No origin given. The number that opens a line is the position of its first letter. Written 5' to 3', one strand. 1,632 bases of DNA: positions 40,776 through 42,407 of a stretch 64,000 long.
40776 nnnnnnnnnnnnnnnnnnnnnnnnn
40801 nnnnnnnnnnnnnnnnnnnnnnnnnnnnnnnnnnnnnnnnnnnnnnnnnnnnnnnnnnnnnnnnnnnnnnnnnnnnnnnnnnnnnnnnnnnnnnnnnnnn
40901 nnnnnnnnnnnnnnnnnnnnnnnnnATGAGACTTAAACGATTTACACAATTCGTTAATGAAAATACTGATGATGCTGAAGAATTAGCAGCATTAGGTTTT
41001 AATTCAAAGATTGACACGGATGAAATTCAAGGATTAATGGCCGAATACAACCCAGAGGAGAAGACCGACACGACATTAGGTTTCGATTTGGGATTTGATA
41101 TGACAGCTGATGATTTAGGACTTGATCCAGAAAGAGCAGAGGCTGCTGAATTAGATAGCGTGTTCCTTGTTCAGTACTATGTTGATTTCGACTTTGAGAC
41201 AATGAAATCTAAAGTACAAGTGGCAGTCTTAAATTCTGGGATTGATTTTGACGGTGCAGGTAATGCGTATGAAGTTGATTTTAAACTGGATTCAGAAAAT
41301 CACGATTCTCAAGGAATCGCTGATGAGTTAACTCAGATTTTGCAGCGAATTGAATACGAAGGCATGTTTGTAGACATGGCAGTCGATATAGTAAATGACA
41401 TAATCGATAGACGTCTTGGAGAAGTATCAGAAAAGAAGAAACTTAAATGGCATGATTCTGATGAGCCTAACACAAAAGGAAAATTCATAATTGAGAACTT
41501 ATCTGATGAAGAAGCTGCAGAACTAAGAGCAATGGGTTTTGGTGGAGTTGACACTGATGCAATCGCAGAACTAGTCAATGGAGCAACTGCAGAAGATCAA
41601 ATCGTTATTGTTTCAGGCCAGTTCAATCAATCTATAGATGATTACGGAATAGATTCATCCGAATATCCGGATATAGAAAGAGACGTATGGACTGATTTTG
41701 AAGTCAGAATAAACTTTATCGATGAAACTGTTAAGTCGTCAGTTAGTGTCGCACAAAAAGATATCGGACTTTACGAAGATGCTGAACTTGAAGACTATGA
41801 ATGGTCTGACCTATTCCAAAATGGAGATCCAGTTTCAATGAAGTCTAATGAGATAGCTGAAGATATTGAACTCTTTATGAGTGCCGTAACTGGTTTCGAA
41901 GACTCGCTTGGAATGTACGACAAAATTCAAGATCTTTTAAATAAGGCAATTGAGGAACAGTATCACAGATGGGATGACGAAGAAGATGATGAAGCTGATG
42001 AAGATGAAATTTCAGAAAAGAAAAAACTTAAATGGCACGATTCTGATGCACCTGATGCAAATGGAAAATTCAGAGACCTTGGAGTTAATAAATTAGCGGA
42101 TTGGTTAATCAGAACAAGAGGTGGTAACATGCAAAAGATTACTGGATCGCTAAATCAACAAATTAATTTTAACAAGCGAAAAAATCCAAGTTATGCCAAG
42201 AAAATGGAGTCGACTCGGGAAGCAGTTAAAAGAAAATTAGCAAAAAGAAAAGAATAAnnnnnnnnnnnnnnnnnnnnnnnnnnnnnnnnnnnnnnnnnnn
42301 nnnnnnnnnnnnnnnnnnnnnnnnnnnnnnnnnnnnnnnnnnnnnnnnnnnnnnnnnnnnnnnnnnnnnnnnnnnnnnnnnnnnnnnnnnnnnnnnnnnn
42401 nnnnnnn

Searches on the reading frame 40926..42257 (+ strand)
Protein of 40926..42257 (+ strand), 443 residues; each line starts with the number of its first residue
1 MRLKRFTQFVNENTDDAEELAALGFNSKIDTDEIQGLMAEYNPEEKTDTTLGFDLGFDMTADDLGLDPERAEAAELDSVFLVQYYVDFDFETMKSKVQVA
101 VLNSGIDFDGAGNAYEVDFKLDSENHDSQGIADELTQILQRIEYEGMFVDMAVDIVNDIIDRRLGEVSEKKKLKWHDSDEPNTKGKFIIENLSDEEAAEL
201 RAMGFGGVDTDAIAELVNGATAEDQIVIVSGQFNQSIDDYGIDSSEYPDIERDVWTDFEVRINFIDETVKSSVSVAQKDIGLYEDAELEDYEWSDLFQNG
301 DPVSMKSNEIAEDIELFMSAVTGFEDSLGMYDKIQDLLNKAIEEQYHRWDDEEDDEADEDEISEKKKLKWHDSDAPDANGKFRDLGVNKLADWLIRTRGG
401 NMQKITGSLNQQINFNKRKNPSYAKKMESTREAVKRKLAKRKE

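Call 5: search_protein_families(library=pfam, proteins=[window:40926-42257:+], max_evalue=0.01)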
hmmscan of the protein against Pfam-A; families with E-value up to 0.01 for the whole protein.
window:40926-42257:+ (443 aa): 0 families

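Call 12: search_solved_structures(query=window:40926-42257:+, max_evalue=1)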
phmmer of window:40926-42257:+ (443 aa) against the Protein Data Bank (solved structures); distinct sequences matched with E-value up to 1: 0.
